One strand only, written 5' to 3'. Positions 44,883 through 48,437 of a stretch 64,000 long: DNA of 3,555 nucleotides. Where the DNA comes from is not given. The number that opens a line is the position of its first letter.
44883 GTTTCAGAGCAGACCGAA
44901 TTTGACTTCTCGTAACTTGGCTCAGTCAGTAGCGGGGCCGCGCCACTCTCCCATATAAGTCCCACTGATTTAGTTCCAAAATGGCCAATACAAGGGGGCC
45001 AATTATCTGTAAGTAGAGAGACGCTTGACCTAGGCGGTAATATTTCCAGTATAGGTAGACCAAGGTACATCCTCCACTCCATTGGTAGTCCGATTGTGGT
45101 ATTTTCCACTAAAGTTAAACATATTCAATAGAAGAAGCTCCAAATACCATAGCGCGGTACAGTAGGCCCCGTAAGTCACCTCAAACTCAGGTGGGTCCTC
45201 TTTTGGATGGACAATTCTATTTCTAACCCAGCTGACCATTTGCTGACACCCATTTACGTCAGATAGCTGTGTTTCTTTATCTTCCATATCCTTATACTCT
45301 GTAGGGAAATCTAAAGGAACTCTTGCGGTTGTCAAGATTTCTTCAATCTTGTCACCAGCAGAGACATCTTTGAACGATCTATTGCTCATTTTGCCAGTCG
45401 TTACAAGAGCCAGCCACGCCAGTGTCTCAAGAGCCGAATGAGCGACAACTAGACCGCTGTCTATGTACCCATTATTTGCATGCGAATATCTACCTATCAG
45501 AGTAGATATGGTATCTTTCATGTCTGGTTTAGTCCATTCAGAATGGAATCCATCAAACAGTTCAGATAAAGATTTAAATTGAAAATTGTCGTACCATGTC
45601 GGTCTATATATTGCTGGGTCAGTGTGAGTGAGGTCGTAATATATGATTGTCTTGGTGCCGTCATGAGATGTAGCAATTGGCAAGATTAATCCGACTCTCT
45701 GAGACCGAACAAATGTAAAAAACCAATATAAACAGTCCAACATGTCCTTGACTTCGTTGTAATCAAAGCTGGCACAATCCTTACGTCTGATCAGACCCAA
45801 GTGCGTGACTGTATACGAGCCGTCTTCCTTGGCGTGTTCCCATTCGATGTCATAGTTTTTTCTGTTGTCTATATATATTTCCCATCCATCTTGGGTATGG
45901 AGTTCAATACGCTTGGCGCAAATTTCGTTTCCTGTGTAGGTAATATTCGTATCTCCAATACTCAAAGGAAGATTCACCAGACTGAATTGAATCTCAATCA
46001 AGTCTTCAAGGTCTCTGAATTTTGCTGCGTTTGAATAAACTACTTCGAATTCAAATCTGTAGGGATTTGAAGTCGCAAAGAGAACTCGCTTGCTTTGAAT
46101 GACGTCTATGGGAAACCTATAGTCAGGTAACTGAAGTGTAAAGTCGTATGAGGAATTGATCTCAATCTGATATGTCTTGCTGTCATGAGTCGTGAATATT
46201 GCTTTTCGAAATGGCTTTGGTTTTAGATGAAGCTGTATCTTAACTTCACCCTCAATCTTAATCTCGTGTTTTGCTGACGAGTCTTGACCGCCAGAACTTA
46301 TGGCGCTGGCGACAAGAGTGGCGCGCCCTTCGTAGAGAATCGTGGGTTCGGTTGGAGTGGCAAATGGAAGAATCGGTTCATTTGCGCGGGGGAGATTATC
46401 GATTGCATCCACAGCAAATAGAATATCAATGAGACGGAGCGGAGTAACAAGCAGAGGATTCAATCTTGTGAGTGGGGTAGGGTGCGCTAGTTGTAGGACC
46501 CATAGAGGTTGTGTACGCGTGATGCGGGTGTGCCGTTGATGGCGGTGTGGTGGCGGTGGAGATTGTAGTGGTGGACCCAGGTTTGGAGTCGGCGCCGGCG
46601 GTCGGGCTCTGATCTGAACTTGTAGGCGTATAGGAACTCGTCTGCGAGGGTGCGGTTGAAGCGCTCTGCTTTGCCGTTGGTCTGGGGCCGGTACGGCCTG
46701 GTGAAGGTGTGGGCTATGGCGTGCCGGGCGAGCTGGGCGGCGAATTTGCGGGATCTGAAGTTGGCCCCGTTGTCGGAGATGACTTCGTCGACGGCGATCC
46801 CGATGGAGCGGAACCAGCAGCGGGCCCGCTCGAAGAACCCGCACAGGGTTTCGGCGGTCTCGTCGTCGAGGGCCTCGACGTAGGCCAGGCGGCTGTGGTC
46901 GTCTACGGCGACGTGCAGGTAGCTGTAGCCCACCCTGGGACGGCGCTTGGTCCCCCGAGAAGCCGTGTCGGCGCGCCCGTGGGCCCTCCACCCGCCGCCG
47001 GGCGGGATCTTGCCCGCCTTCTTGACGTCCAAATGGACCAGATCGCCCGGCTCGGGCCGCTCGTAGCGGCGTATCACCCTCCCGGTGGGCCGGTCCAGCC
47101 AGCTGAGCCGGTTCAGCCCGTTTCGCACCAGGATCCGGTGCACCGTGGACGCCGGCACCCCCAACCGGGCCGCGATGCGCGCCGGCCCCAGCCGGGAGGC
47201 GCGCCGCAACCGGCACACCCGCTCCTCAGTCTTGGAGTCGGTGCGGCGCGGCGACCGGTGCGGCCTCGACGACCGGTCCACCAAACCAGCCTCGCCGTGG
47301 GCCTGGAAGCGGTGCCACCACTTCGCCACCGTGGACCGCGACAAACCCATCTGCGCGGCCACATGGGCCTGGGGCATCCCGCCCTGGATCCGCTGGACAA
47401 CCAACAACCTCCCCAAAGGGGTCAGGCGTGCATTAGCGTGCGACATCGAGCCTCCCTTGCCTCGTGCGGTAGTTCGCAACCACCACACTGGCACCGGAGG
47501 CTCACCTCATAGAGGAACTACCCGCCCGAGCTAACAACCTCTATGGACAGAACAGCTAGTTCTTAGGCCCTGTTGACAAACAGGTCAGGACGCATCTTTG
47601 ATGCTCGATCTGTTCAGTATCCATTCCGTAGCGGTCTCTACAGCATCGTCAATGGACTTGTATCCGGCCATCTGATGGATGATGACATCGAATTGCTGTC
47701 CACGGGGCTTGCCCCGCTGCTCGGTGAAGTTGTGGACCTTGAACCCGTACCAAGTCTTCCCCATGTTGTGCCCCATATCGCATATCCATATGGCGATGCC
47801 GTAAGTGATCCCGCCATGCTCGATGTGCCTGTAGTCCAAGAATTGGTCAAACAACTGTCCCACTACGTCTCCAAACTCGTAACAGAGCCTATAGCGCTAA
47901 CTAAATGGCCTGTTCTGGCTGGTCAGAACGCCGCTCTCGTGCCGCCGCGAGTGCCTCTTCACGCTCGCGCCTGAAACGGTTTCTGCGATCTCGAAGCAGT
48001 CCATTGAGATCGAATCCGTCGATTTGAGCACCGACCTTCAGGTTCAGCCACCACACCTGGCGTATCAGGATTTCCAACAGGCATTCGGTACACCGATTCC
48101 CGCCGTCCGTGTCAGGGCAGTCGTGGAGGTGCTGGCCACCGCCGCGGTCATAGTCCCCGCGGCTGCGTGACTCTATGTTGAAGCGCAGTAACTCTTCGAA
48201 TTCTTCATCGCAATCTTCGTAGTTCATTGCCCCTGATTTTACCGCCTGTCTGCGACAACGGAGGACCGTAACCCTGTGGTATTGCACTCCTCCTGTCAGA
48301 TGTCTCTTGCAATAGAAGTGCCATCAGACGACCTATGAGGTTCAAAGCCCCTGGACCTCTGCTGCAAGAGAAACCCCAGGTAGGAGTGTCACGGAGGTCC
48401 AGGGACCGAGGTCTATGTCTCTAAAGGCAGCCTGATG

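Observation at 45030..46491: Extremely AT-rich HEPN (RNxxxH) ApeA-like gene, with no ATG start, directly downstream of a co-oriented IS481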

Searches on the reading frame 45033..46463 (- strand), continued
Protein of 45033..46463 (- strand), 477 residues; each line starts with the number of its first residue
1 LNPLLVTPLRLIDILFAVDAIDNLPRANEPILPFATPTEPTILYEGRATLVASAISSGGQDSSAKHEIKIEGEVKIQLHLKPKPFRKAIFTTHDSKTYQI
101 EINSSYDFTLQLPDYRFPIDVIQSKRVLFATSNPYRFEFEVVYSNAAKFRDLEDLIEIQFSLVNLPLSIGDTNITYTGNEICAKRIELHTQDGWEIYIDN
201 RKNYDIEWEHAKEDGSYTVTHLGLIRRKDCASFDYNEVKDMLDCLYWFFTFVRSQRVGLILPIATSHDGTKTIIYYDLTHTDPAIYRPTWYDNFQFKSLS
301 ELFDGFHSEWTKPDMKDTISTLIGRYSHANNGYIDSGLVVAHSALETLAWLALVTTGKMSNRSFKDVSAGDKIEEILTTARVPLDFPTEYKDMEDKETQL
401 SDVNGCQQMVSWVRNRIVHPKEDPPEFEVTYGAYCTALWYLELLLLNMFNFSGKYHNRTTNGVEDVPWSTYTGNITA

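Call 97: find_encoding_contigs(protein=P0015, flank=7000, max_places=2)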
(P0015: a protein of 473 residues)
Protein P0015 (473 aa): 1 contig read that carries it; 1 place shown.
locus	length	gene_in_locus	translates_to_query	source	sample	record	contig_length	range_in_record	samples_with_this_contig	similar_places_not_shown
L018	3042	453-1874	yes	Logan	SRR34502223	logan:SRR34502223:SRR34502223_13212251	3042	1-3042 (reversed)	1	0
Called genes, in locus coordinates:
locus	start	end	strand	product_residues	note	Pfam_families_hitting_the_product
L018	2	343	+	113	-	?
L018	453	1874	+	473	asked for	PF26308:YopA_M, PF27216:YopA_C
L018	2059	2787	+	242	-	PF05685:Uma2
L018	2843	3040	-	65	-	?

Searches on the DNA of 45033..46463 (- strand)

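Call 100: search_dna_similar(query=L005:5533-6846:+, collection=ecoli_genomes, mode=near, max_rows=12, rows=spread)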
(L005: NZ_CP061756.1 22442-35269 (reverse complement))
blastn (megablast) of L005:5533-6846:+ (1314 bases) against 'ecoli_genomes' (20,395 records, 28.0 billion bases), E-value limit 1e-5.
Records with a match: 24; places in all: 27; records where one place covers at least 80% of the query: 14.
Genomes with a match: 19 of 5426; with a place that covers at least 80% of the query: 9. Places per genome that has any: lowest 1, median 1, highest 3. On chromosomes: 19 places; on plasmids: 8.
Best place of each record, by identity: >=99% 11; 95-99% 12; 90-95% 1.
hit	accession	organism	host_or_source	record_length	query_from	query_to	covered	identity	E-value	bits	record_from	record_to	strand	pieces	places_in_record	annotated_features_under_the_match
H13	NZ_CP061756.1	Escherichia coli O18ac:H14 strain 873.10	Bos taurus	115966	1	1314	100%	100.0%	0e+0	2427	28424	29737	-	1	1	hypothetical protein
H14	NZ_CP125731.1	Escherichia coli strain GYB01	Homo sapiens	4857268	1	1314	100%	95.4%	0e+0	2089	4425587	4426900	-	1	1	hypothetical protein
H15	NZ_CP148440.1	Escherichia coli strain Z1323CEC0011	Chicken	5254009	1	1314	100%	95.4%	0e+0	2089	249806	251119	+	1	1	hypothetical protein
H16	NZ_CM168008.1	Escherichia coli strain PEC408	Sus scrofa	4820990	1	1314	100%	95.4%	0e+0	2089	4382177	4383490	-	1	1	YopA family protein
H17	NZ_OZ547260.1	Escherichia coli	Homo sapiens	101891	1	1314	100%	95.4%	0e+0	2089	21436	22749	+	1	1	YopA family protein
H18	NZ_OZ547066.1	Escherichia coli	Homo sapiens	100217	1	1314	100%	95.4%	0e+0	2089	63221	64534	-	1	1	YopA family protein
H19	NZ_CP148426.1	Escherichia coli strain Z1323CEC0014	Chicken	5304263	1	1314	100%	95.1%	0e+0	2073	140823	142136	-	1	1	hypothetical protein (x2)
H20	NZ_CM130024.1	Escherichia coli strain APEC_AN-25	Gallus gallus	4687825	1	907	69%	94.7%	0e+0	1410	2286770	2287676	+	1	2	YopA family protein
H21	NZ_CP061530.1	Escherichia coli strain WEM25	Beach water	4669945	1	465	35%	99.8%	0e+0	854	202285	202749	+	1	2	none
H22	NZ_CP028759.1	Escherichia coli strain A15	Otter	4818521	1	260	20%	100.0%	5e-132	481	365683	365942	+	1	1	none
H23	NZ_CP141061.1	Escherichia coli strain KE55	Homo sapiens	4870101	1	260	20%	100.0%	5e-132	481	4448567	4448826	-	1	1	none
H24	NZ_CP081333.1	Escherichia coli strain MDK9L1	donkey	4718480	1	260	20%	100.0%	5e-132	481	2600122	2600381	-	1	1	none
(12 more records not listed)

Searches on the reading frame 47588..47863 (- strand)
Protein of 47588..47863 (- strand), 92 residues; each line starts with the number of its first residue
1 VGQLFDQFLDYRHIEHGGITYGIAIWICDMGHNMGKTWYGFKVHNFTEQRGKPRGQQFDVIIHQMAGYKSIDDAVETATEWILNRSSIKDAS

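Call 93: search_solved_structures(query=window:47588-47863:-, max_evalue=10)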
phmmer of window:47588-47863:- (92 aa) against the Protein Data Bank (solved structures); distinct sequences matched with E-value up to 10: 13.
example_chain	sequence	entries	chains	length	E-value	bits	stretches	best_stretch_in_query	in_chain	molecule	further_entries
1s08_A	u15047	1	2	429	0.063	16.5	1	2-47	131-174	Adenosylmethionine-8-amino-7-oxononanoate aminotransferase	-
1dty_A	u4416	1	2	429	0.067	16.4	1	2-47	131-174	ADENOSYLMETHIONINE-8-AMINO-7-OXONONANOATE AMINOTRANSFERASE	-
5uc7_A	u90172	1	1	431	0.068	16.4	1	3-48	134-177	Adenosylmethionine-8-amino-7-oxononanoate aminotransferase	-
1s06_A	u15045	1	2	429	0.074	16.3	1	2-47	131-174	Adenosylmethionine-8-amino-7-oxononanoate aminotransferase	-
1mgv_A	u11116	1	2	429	0.075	16.3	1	2-47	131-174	7,8-diamino-pelargonic acid aminotransferase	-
6ed7_A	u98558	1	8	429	0.075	16.3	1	2-47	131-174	7,8-diamino-pelargonic acid aminotransferase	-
1s0a_A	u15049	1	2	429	0.075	16.3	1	2-47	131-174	Adenosylmethionine-8-amino-7-oxononanoate aminotransferase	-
1mly_A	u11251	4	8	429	0.075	16.3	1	2-47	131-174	7,8-diamino-pelargonic acid aminotransferase | 7,8-DIAMINOPELARGONIC ACID SYNTHASE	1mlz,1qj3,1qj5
1s07_A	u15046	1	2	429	0.076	16.3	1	2-47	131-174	Adenosylmethionine-8-amino-7-oxononanoate aminotransferase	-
1s09_A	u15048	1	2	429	0.11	15.7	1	2-47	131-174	Adenosylmethionine-8-amino-7-oxononanoate aminotransferase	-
7ug3_A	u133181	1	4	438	0.29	14.4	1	6-46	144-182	Adenosylmethionine-8-amino-7-oxononanoate aminotransferase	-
1e19_A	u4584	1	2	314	0.6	13.4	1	13-61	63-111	CARBAMATE KINASE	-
6kd7_A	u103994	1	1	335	0.72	13.1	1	36-83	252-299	Polyprenyl synthetase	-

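Call 101: find_homologous_proteins(query=window:47588-47863:-, max_evalue=0.01)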
Query window:47588-47863:- (92 aa): 3 proteins with E <= 0.01 among 4 candidates.
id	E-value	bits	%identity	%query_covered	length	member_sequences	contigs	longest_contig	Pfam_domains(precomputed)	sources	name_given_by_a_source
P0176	7.5e-59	213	100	100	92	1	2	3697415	-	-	-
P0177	3.2e-45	170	83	100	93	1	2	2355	-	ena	-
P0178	2.1e-31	126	67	91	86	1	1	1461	-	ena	-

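Call 102: find_encoding_contigs(protein=P0177, flank=3000, max_places=3)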
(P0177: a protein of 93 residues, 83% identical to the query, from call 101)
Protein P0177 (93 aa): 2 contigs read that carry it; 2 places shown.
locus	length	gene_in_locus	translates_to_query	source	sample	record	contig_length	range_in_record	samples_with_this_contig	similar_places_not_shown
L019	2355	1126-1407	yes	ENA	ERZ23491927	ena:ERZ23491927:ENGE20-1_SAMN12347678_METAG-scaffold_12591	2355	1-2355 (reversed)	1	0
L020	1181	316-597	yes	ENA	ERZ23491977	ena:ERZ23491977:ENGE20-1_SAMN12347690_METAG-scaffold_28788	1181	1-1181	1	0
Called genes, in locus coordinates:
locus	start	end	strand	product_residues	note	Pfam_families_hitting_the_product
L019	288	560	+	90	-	-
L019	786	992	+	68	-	-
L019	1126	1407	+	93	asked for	-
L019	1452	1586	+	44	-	-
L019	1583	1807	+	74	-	-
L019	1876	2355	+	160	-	?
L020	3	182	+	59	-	?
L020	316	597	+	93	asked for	-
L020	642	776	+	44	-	-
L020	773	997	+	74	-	-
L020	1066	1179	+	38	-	?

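Call 103: find_encoding_contigs(protein=P0178, flank=3000, max_places=3)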
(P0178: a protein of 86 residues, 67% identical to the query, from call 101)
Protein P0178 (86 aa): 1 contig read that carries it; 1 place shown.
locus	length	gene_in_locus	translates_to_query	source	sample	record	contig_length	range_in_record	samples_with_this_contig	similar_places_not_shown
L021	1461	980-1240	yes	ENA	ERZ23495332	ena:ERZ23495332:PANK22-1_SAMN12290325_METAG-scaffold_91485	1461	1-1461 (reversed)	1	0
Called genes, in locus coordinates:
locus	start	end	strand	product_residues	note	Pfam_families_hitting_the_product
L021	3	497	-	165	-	?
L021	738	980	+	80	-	PF10805:DUF2730 (weak)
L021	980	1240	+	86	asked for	-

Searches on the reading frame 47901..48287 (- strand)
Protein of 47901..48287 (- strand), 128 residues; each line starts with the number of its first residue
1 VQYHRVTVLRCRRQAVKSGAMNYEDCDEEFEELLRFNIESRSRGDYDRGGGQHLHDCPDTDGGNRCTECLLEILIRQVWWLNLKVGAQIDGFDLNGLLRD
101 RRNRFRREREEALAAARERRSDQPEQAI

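Call 18: search_protein_families(library=pfam, proteins=[window:47901-48287:-], max_evalue=0.01)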
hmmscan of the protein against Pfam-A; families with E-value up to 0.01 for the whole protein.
window:47901-48287:- (128 aa): 0 families

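Call 94: search_solved_structures(query=window:47904-48227:-, max_evalue=10)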
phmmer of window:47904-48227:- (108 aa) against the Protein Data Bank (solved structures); distinct sequences matched with E-value up to 10: 0.
